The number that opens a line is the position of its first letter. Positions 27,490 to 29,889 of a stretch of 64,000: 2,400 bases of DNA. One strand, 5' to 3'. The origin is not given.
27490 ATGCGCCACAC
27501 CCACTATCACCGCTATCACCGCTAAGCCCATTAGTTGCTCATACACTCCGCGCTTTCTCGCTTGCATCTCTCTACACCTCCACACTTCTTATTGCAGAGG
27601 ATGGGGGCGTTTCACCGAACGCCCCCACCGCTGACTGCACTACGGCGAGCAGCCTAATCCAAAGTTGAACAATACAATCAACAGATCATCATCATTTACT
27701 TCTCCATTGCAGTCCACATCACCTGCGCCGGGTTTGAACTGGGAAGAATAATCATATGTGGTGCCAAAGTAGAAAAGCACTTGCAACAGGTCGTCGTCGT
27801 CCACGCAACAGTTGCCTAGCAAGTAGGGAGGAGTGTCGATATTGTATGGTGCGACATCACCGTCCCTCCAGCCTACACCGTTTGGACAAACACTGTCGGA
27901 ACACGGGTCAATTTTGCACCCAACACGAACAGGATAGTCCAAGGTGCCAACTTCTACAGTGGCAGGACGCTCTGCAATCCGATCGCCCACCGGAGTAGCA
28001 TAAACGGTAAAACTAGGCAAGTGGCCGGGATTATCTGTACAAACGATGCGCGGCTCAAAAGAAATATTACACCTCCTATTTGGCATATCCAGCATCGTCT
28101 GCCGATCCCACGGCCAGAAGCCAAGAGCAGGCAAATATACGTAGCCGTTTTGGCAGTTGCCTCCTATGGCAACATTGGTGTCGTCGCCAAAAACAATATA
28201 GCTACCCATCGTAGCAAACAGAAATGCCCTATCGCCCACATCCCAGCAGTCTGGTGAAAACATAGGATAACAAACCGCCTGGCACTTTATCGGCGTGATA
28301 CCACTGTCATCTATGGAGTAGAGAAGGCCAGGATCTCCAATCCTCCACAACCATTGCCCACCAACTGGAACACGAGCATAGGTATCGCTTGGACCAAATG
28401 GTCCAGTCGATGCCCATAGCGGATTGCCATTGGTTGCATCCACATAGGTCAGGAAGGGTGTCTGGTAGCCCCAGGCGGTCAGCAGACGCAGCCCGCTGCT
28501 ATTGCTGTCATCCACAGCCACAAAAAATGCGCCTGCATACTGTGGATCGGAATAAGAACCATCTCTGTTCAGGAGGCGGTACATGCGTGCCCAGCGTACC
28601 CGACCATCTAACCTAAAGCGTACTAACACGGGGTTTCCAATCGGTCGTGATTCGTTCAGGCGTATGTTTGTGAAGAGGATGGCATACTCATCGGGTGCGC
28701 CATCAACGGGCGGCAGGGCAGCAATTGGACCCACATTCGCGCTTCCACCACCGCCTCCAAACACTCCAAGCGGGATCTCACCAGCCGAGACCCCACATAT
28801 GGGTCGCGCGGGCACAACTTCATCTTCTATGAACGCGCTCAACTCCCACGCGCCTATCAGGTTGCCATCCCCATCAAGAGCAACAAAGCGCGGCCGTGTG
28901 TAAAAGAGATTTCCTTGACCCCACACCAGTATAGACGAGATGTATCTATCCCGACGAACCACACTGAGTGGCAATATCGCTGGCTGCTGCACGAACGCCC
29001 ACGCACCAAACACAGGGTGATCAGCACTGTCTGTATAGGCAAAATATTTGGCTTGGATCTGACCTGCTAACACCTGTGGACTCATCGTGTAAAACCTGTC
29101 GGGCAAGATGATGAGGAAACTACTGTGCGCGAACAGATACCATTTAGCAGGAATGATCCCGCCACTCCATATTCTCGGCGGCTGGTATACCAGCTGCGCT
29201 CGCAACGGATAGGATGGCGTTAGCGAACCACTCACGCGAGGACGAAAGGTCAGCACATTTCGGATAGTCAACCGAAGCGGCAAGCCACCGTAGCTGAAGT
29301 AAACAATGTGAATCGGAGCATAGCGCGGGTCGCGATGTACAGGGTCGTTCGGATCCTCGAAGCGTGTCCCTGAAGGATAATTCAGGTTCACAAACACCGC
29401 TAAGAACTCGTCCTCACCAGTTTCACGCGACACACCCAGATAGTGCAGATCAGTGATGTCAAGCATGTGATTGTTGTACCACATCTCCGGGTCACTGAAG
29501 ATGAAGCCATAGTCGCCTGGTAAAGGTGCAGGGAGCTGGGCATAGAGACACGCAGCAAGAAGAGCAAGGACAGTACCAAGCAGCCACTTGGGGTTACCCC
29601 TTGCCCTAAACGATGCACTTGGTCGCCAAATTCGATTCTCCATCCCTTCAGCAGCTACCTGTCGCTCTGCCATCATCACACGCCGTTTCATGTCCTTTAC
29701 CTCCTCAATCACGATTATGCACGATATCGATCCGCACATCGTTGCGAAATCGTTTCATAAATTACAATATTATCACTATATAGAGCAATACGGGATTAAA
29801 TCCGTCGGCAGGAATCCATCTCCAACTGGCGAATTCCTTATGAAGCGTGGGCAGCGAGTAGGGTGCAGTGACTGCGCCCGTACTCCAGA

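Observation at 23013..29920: Low-G+C ~6.7-kb island with a three-gene cluster of large secreted proteins of unknown function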

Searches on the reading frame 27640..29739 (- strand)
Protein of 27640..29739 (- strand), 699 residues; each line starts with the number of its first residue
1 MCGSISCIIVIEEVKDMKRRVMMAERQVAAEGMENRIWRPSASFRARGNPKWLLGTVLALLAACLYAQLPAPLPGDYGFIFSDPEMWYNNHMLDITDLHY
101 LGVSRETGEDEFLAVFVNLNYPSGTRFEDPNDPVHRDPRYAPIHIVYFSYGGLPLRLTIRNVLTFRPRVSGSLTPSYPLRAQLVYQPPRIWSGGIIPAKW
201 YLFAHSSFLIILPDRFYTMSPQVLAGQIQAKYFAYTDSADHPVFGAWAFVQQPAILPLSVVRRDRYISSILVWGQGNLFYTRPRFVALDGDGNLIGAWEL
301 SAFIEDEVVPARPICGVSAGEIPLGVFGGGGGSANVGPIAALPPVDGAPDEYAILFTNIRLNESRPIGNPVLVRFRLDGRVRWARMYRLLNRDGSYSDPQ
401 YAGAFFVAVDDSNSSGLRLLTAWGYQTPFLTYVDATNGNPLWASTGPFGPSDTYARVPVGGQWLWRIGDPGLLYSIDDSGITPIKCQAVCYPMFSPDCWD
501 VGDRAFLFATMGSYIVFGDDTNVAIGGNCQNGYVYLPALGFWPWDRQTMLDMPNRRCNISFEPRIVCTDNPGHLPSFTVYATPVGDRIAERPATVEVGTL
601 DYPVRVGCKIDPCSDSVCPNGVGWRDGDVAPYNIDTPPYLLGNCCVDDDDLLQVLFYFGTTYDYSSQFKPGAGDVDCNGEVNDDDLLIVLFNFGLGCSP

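Call 3: search_protein_families(library=pfam, proteins=[window:27640-29739:-], max_evalue=1)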
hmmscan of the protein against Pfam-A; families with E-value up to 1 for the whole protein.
window:27640-29739:- (699 aa): 0 families

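Call 7: search_protein_families(library=ncbifam, proteins=[window:27640-29739:-], max_evalue=1)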
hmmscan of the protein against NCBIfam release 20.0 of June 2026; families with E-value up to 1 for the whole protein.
window:27640-29739:- (699 aa): 0 families

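Call 17: find_homologous_proteins(query=window:27640-29691:-, max_evalue=0.001)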
Query window:27640-29691:- (683 aa): 4 proteins with E <= 0.001 among 8000 candidates.
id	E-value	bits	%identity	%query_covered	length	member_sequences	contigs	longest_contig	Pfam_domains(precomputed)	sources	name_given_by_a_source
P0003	0.0e+0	1630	100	100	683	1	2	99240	-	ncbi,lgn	-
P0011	5.3e-199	681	52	95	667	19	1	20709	-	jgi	jgi:hypothetical protein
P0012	5.4e-197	675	52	94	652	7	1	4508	-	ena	-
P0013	1.1e-180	621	50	95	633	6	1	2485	-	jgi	jgi:hypothetical protein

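Call 19: find_encoding_contigs(protein=P0011, flank=10000, max_places=6)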
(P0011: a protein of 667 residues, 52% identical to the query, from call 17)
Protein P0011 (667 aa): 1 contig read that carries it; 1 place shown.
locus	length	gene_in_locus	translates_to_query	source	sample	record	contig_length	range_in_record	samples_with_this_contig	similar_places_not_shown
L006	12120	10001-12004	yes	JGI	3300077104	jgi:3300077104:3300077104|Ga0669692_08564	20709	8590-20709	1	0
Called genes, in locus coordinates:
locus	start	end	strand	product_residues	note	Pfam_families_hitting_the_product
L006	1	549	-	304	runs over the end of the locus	PF00535:Glycos_transf_2, PF10111:Glyco_tranf_2_2, PF13506:Glyco_transf_21 (weak), PF13641:Glyco_tranf_2_3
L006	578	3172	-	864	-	-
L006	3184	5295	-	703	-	PF23381:Beta-prop_IFT122_1st (weak), PF23381:Beta-prop_IFT122_1st, PF24814:WD40_Prp19 (weak), PF25174:Beta-prop_THOC3 (weak), PF23414:Beta-prop_EML_2 (weak), PF25174:Beta-prop_THOC3, PF25175:Beta-prop_WDR5 (weak), PF23381:Beta-prop_IFT122_1st (weak), +11 more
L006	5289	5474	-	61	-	-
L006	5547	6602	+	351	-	PF00586:AIRS, PF02769:AIRS_C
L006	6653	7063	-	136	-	PF01850:PIN, PF13470:PIN_3 (faint)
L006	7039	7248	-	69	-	-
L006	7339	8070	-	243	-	PF07963:N_methyl (weak)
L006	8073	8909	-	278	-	-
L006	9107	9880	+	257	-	PF01261:AP_endonuc_2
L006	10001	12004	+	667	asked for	-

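Call 20: find_encoding_contigs(protein=P0012, flank=10000, max_places=6)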
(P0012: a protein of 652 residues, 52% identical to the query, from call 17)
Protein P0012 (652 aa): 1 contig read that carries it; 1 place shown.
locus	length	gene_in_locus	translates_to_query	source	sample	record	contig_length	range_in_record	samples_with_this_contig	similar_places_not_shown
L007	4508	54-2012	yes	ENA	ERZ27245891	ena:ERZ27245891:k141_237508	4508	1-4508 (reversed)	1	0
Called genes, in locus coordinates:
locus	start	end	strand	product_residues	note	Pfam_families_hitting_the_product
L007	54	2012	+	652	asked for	-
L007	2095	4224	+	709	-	PF23381:Beta-prop_IFT122_1st, PF24807:WD40_CDC20-Fz, PF25174:Beta-prop_THOC3, PF23381:Beta-prop_IFT122_1st, PF25174:Beta-prop_THOC3, PF23414:Beta-prop_EML_2, PF23381:Beta-prop_IFT122_1st, PF24807:WD40_CDC20-Fz, +22 more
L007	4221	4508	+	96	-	?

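Call 36: search_protein_families(library=pfam, proteins=[L008:4547-6316:+, L008:6337-8301:+, L008:8295-9941:+, L008:9938-12679:+, L006:578-3172:-, L006:8073-8909:-], max_evalue=1)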
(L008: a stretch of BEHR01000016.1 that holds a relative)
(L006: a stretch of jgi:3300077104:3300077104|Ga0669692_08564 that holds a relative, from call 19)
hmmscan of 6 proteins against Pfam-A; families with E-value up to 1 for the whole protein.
L008:4547-6316:+ (589 aa): 5 families
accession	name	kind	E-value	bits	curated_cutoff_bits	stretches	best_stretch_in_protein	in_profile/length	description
PF00404.24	Dockerin_1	-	1.3e-05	25.8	22.9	1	525-570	1-52/57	Dockerin type I domain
PF13202.12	EF-hand_5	-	0.0051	16.7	25.9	0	553-570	7-24/25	EF hand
PF00036.39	EF-hand_1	-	0.059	13.4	25.4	0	552-571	7-26/29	EF hand domain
PF13499.12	EF-hand_7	-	0.5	11.2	30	0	555-574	12-31/67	EF-hand domain pair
PF13405.12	EF-hand_6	-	0.52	10.6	25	0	527-546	10-29/30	EF-hand domain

L008:6337-8301:+ (654 aa): 0 families

L008:8295-9941:+ (548 aa): 0 families

L008:9938-12679:+ (913 aa): 0 families

L006:578-3172:- (864 aa): 3 families
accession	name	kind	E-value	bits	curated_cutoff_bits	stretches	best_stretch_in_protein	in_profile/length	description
PF13360.13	PQQ_2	-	0.00011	22.4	27.6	1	74-322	6-220/233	Outer membrane protein assembly factor BamB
PF00404.24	Dockerin_1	-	0.047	14.3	22.9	1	810-856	1-52/57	Dockerin type I domain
PF00036.39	EF-hand_1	-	0.58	10.3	25.4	0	841-857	10-26/29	EF hand domain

L006:8073-8909:- (278 aa): 2 families
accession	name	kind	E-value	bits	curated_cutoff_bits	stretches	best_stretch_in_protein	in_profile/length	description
PF00404.24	Dockerin_1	-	0.0024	18.5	22.9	1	223-269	1-52/57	Dockerin type I domain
PF01839.29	FG-GAP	-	0.028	14.7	22.1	1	223-233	7-17/37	FG-GAP repeat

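Call 58: search_protein_families(library=pfam, proteins=[L010:9295-10635:+, L015:1579-4329:+, L015:6107-7255:-, L015:7252-8238:-, L015:17911-21405:-, L016:16626-17405:+, L016:17384-21205:-, L016:7355-8383:-, L016:4923-6461:+, L016:6458-7321:+], max_evalue=0.001)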
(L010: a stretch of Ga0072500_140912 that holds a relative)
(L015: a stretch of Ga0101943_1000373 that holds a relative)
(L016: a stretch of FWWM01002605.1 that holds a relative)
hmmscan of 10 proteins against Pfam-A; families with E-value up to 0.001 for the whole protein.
L010:9295-10635:+ (446 aa): 1 family
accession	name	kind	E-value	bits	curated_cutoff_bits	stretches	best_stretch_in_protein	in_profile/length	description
PF13365.12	Trypsin_2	-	1.6e-06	29.3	27.6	1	199-364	1-144/144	Trypsin-like peptidase domain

L015:1579-4329:+ (916 aa): 17 families
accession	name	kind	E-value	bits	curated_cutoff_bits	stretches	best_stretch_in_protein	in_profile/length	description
PF12770.12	CHAT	-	1.1e-59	202.7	24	1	637-914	2-288/289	CHAT domain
PF13424.12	TPR_12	-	9.7e-36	122.3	30.1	4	204-275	4-77/77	Tetratricopeptide repeat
PF13374.12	TPR_10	-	9.2e-23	80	27.5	0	328-355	7-34/42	Tetratricopeptide repeat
PF17874.7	TPR_MalT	-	1e-16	61.6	45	3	169-314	46-192/336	MalT-like TPR region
PF13176.12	TPR_7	-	1.1e-16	59.8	27.9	1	405-432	1-27/36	Tetratricopeptide repeat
PF07719.23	TPR_2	-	2.5e-15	55.7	27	0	405-431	3-29/34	Tetratricopeptide repeat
PF00515.34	TPR_1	-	1.7e-14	53.3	27.8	0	210-233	8-31/34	Tetratricopeptide repeat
PF14938.12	SNAP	-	1.4e-10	41.6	25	1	219-311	90-183/282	Soluble NSF attachment protein, SNAP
PF13181.12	TPR_8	-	6.5e-10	38.8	25.7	0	292-314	10-32/34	Tetratricopeptide repeat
PF13428.12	TPR_14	-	2e-09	37.6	23.5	0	365-392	3-30/44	Tetratricopeptide repeat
PF12968.13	DUF3856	-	1.5e-06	28.6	27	1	296-383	22-120/143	Domain of Unknown Function (DUF3856)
PF25058.1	ARM_TT21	-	8e-06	26.3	27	0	83-148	57-119/155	Tetratricopeptide repeat protein 21 ARM repeat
PF13414.12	TPR_11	-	1.4e-05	25.1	26.8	0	212-232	3-23/42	TPR repeat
PF10602.15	RPN7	-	1.7e-05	25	29.6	0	124-233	37-143/174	26S proteasome subunit RPN7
PF07721.20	TPR_4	-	3.7e-05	24.4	27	0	364-387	2-25/26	Tetratricopeptide repeat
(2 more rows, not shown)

L015:6107-7255:- (382 aa): 0 families

L015:7252-8238:- (328 aa): 1 family
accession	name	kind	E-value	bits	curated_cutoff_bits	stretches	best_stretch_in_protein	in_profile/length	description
PF02424.20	ApbE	-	1.2e-70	238.5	25.6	1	35-310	1-253/266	ApbE family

L015:17911-21405:- (1164 aa): 12 families
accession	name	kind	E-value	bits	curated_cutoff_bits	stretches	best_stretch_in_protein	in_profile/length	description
PF13424.12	TPR_12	-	1.5e-15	57.6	30.1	2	968-1035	5-74/77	Tetratricopeptide repeat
PF17874.7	TPR_MalT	-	3.2e-09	37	45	1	858-1037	13-192/336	MalT-like TPR region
PF13401.12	AAA_22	-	3.5e-09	37.5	27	1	415-511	6-109/130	AAA domain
PF13191.12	AAA_16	-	1.1e-07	33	32.6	1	391-510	2-155/167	AAA ATPase domain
PF07719.23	TPR_2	-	1.2e-06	28.6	27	0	966-996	1-31/34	Tetratricopeptide repeat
PF03704.23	BTAD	-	4.8e-06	27.4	22.1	0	103-190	1-93/146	Bacterial transcriptional activator domain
PF05729.18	NACHT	-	9.9e-06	25.9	26.7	1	416-523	2-129/167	NACHT domain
PF13174.12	TPR_6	-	6.4e-05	23.8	26.3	0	967-993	1-27/33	Tetratricopeptide repeat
PF06745.19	ATPase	-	0.00041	20.2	26.6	1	409-455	14-60/231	KaiC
PF00931.28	NB-ARC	-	0.00046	20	23.5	1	411-523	15-136/248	NB-ARC domain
PF00515.34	TPR_1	-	0.00069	19.8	27.8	0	1008-1035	3-30/34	Tetratricopeptide repeat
PF13374.12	TPR_10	-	0.00097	19.5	27.5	0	886-918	2-34/42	Tetratricopeptide repeat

L016:16626-17405:+ (259 aa): 2 families
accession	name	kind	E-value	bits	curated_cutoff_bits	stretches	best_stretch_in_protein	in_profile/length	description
PF07963.17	N_methyl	-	1.3e-09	37.7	21.2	1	2-26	3-27/27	Prokaryotic N-terminal methylation motif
PF07596.16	SBP_bac_10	-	9.9e-08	32.8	23.3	1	31-147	2-102/268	Protein of unknown function (DUF1559)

L016:17384-21205:- (1273 aa): 15 families
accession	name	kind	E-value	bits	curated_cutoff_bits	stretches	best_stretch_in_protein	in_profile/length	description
PF13424.12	TPR_12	-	1.6e-25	89.5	30.1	2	982-1054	3-77/77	Tetratricopeptide repeat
PF07719.23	TPR_2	-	1.7e-12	46.8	27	0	1104-1133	3-32/34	Tetratricopeptide repeat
PF00515.34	TPR_1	-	3.2e-11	43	27.8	0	1104-1133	3-32/34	Tetratricopeptide repeat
PF13374.12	TPR_10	-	4.3e-08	33.4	27.5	1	1022-1056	2-36/42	Tetratricopeptide repeat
PF13191.12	AAA_16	-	9.6e-07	29.9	32.6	1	487-538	1-51/167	AAA ATPase domain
PF13181.12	TPR_8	-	3.3e-06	27.3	25.7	0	1104-1133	3-32/34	Tetratricopeptide repeat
PF13401.12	AAA_22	-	5.5e-06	27.2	27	1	510-606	4-104/130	AAA domain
PF13176.12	TPR_7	-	5.8e-06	26.4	27.9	0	905-927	2-24/36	Tetratricopeptide repeat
PF05729.18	NACHT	-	7.2e-06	26.4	26.7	1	513-624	2-133/167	NACHT domain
PF03704.23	BTAD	-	8e-06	26.7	22.1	1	202-277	1-81/146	Bacterial transcriptional activator domain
PF14559.12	TPR_19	-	9.9e-06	26.2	25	0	997-1047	6-50/68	Tetratricopeptide repeat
PF13428.12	TPR_14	-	2.8e-05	24.8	23.5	0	1103-1139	2-38/44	Tetratricopeptide repeat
PF17874.7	TPR_MalT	-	3.6e-05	23.7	45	0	906-1049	44-188/336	MalT-like TPR region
PF13173.12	AAA_14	-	5.8e-05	23.5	27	1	512-625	3-103/129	AAA domain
PF13432.12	TPR_16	-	6.1e-05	23.8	32.7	0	1069-1134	4-63/65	Tetratricopeptide repeat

L016:7355-8383:- (342 aa): 1 family
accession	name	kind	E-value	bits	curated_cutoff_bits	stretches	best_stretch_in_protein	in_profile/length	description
PF02424.20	ApbE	-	1.1e-71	241.9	25.6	1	53-331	1-257/266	ApbE family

L016:4923-6461:+ (512 aa): 4 families
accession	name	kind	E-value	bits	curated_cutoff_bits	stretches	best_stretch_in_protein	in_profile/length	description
PF00006.31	ATP-synt_ab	-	3.2e-83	279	29.5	1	149-369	1-213/213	ATP synthase alpha/beta family, nucleotide-binding domain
PF00306.32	ATP-synt_ab_C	-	1.3e-48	164.9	27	1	376-500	1-125/126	ATP synthase alpha/beta chain, C terminal domain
PF02874.29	ATP-synt_ab_N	-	6.7e-18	65.4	20.9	1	26-92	3-69/69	ATP synthase alpha/beta family, beta-barrel domain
PF09378.16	HAS-barrel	-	0.00039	20.9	25.2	0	26-79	3-50/90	HAS barrel domain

L016:6458-7321:+ (287 aa): 1 family
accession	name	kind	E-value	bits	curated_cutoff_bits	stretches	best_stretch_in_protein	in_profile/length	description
PF00231.24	ATP-synt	-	1e-97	327.7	39.9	1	3-285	1-285/285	ATP synthase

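Call 63: search_protein_families(library=ncbifam, proteins=[P0015, P0016, P0017, P0018, P0020, P0024, P0036, P0037, P0046, P0014], max_evalue=0.001)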
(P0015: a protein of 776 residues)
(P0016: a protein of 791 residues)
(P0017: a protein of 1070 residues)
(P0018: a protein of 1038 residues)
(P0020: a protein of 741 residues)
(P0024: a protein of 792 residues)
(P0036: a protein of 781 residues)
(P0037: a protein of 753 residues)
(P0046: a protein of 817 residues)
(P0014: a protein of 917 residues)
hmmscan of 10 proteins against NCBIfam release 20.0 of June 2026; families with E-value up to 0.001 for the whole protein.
P0015 (776 aa): 1 family
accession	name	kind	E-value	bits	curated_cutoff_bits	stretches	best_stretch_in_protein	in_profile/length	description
TIGR03356.1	BGL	equivalog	0.00045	19.3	478.5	1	48-149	57-164/427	GH1 family beta-glucosidase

P0016 (791 aa): 0 families

P0017 (1070 aa): 3 families
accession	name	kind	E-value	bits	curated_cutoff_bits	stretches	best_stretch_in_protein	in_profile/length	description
NF007154.0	PRK09589.1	subfamily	5.3e-09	35.3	624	0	46-150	73-182/476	6-phospho-beta-glucosidase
TIGR03356.1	BGL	equivalog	1.1e-07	31.2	478.5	0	517-623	55-164/427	GH1 family beta-glucosidase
NF011589.0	PRK15014.1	subfamily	0.00048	19.5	686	0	48-152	77-186/477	6-phospho-beta-glucosidase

P0018 (1038 aa): 1 family
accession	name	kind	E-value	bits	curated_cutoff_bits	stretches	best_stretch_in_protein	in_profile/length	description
NF052546.1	AlpArbfursidBAD1527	equivalog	4.9e-24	85.4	500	1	752-945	4-217/341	alpha-arabinofuranosidase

P0020 (741 aa): 0 families

P0024 (792 aa): 1 family
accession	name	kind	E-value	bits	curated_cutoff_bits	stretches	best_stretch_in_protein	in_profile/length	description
NF047846.1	FlagFilOutFlaA2Lepto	equivalog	0.00064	19.2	440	0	694-740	122-168/231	flagellar filament outer layer protein FlaA2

P0036 (781 aa): 0 families

P0037 (753 aa): 0 families

P0046 (817 aa): 0 families

P0014 (917 aa): 0 families

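Call 84: search_protein_families(library=padloc, proteins=[P0001, P0002, P0003], max_evalue=0.1)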
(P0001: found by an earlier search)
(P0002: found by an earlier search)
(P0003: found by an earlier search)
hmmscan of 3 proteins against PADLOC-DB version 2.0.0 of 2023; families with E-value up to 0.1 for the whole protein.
P0001 (959 aa): 1 family
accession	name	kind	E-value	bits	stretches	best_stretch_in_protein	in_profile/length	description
PDLC03315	MTase_II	-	0.035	10.9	1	267-332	191-257/502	Type II methyltransferase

P0002 (531 aa): 0 families

P0003 (683 aa): 0 families

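Call 85: search_protein_families(library=phrogs, proteins=[P0001, P0002, P0003], max_evalue=0.1)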
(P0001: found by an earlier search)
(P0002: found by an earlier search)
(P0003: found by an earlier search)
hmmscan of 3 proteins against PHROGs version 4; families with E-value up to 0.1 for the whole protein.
P0001 (959 aa): 0 families

P0002 (531 aa): 0 families

P0003 (683 aa): 0 families

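Call 103: search_protein_families(library=ncbifam, proteins=[L008:4547-6316:+, L010:9295-10635:+, L006:8073-8909:-], max_evalue=0.01)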
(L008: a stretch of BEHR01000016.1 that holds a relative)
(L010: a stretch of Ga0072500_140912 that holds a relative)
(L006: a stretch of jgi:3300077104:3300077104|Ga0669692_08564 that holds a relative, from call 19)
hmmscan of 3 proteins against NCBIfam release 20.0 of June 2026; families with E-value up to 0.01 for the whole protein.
L008:4547-6316:+ (589 aa): 0 families

L010:9295-10635:+ (446 aa): 0 families

L006:8073-8909:- (278 aa): 1 family
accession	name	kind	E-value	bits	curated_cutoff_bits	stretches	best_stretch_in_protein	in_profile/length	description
NF041540.1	dockerin_GC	domain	0.0034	17.7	29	1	225-277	4-67/67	GC-type dockerin domain-anchored protein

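Call 107: search_protein_families(library=ncbifam, proteins=[L006:578-760:-, L006:5289-5474:-, L020:6210-6410:+, L020:1947-2132:+, L008:8080-8301:+, L010:10420-10635:+], max_evalue=10)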
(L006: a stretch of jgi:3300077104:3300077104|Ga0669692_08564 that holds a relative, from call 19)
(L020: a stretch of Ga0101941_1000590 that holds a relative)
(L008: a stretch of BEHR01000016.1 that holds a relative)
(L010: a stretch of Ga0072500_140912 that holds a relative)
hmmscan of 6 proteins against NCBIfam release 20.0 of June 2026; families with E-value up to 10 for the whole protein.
L006:578-760:- (60 aa): 1 family
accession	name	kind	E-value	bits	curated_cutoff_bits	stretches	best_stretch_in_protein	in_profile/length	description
NF041540.1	dockerin_GC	domain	2.3e-05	24.7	29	1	6-60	9-67/67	GC-type dockerin domain-anchored protein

L006:5289-5474:- (61 aa): 1 family
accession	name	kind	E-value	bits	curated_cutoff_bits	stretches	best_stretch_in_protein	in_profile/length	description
NF041540.1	dockerin_GC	domain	0.00015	22.1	29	1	9-61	4-67/67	GC-type dockerin domain-anchored protein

L020:6210-6410:+ (67 aa): 1 family
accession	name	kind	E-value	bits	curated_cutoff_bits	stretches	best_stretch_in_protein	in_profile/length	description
NF033223.2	YHYH_alt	domain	0.14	12.5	30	1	10-20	3-13/25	YHYH domain-containing protein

L020:1947-2132:+ (62 aa): 1 family
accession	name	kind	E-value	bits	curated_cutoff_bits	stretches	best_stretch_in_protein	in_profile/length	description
NF041540.1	dockerin_GC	domain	2.6e-06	27.7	29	1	14-62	6-67/67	GC-type dockerin domain-anchored protein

L008:8080-8301:+ (73 aa): 0 families

L010:10420-10635:+ (71 aa): 1 family
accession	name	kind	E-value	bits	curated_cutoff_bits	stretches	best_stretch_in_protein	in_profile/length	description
NF041540.1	dockerin_GC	domain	0.098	13.1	29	1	18-41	38-67/67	GC-type dockerin domain-anchored protein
